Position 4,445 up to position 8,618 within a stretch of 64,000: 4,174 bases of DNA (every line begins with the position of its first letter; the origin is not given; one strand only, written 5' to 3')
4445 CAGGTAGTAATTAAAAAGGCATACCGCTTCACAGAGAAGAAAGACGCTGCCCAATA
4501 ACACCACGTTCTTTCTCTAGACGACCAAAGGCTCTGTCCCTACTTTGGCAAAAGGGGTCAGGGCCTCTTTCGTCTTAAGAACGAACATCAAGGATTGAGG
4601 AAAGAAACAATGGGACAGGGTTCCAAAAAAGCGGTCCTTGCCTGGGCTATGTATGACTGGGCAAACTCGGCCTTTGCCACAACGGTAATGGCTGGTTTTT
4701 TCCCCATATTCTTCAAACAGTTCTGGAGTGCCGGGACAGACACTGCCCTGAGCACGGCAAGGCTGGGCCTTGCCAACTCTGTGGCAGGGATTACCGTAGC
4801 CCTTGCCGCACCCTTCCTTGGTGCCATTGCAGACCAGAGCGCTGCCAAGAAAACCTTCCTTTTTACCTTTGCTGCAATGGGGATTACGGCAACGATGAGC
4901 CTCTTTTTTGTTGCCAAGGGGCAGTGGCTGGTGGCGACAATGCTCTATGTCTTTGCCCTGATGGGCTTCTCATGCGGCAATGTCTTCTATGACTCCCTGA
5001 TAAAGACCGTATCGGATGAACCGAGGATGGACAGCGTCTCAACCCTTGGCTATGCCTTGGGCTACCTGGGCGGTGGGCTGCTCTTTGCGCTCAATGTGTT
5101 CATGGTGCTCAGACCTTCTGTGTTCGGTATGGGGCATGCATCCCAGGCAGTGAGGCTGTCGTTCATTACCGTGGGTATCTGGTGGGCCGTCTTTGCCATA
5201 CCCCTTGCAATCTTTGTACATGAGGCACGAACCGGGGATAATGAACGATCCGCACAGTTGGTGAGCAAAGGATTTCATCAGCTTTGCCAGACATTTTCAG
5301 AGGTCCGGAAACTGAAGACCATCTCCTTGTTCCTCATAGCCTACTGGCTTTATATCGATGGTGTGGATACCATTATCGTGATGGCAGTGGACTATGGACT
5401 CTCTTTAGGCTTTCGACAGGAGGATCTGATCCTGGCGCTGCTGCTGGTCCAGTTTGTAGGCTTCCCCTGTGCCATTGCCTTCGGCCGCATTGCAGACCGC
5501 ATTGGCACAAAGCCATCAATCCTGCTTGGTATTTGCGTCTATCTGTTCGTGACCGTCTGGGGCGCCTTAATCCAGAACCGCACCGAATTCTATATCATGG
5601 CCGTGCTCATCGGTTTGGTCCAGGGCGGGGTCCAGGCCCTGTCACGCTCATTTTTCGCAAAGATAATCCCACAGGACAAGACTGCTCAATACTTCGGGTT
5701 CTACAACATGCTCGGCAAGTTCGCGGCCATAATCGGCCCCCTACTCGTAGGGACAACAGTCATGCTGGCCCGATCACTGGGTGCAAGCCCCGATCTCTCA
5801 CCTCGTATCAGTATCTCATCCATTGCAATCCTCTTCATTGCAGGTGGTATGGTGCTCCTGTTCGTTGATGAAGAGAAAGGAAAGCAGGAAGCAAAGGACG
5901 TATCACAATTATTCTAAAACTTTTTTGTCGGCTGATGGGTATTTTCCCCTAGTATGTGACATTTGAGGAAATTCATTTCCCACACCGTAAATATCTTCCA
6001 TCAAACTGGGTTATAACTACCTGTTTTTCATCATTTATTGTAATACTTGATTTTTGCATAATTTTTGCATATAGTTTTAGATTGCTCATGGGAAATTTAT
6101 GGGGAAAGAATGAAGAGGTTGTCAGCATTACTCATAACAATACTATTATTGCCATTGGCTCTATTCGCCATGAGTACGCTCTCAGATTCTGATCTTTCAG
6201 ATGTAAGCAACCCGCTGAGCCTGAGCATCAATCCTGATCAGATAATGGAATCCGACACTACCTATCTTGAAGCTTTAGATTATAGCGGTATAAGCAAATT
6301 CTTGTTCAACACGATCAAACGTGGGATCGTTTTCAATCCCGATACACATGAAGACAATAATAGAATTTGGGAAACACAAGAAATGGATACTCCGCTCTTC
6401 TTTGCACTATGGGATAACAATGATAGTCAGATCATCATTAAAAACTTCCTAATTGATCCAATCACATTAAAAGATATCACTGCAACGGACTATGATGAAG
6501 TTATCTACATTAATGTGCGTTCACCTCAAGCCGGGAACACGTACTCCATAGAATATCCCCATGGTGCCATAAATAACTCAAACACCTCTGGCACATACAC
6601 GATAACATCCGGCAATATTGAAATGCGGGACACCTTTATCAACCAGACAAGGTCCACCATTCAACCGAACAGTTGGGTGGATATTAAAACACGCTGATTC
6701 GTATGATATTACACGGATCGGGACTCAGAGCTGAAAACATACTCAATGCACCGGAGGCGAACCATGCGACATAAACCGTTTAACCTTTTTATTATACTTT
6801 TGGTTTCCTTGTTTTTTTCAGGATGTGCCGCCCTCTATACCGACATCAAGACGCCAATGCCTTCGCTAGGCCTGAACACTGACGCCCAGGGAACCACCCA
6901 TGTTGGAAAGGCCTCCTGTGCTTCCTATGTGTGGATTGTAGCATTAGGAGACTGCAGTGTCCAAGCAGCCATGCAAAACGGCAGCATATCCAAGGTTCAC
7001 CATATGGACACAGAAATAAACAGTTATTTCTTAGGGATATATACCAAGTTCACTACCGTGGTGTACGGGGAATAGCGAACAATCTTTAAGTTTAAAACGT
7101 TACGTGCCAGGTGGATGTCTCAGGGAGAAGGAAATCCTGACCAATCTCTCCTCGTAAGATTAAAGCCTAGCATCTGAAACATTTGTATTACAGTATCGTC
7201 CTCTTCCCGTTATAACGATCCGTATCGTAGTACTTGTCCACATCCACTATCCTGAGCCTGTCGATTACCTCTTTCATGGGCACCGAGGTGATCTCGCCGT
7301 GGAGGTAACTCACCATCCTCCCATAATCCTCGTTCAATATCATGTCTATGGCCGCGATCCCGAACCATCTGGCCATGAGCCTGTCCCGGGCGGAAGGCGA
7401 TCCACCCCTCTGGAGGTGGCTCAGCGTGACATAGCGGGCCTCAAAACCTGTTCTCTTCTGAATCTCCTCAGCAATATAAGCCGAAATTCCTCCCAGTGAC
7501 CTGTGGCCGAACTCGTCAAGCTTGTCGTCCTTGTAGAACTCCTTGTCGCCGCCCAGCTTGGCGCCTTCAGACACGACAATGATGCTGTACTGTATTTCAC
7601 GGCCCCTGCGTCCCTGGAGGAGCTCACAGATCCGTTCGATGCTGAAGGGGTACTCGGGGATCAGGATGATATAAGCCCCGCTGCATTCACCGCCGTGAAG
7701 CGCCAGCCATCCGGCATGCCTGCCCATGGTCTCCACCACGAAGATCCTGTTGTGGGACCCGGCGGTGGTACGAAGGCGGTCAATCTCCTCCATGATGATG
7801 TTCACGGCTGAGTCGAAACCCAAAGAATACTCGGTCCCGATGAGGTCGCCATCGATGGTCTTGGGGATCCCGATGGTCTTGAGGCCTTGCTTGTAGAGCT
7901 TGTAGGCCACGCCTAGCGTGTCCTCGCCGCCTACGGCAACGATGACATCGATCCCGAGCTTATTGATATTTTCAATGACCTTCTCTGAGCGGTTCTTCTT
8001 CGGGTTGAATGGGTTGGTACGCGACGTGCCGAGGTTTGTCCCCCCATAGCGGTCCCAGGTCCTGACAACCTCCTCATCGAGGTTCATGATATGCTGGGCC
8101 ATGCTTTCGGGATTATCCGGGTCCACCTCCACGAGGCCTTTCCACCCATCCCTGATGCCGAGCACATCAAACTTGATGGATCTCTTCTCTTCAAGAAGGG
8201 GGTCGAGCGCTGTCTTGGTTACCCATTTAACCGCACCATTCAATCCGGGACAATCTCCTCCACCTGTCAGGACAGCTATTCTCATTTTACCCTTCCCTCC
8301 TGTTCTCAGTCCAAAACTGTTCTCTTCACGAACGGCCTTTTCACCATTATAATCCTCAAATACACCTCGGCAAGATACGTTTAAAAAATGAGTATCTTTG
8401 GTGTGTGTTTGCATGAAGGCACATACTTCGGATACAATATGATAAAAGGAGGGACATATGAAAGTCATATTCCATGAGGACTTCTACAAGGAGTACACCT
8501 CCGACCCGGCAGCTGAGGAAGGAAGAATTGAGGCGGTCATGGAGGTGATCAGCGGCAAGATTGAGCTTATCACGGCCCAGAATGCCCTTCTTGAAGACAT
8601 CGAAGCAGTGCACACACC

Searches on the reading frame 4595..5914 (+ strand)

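Call 35: search_protein_families(library=pfam, proteins=[window:4595-5914:+], max_evalue=0.001)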
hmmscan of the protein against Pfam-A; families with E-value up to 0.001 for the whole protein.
window:4595-5914:+ (440 aa): 3 families
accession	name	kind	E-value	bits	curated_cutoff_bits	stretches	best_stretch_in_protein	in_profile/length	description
PF11700.14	ATG22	-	1.7e-71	241.8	24.1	1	10-434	2-482/482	Vacuole effluxer Atg22 like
PF07690.21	MFS_1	-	1.5e-34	119.9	33.4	2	27-382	10-347/347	Major Facilitator Superfamily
PF12832.13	MFS_1_like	-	9.4e-06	25.3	25.2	1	49-374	28-346/373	MFS_1 like family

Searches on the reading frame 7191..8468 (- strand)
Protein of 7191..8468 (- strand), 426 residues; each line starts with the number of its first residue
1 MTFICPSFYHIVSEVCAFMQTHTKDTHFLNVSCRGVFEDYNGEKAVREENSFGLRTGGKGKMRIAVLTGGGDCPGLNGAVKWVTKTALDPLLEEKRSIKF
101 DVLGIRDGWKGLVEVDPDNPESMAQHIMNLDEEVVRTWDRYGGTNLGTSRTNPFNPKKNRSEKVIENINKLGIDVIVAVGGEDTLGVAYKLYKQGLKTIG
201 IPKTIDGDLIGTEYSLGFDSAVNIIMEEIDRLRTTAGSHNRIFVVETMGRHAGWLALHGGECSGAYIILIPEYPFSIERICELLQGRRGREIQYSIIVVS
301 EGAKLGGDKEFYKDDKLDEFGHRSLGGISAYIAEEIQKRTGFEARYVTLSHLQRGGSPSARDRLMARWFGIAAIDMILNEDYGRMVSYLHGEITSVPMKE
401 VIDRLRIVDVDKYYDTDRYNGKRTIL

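Call 35: search_protein_families(library=pfam, proteins=[window:7191-8468:-], max_evalue=0.001)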
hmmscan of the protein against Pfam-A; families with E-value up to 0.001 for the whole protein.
window:7191-8468:- (426 aa): 1 family
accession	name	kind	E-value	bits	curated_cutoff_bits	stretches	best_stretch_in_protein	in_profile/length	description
PF00365.25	PFK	-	3.6e-93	312.4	30.9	1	63-377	1-277/277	Phosphofructokinase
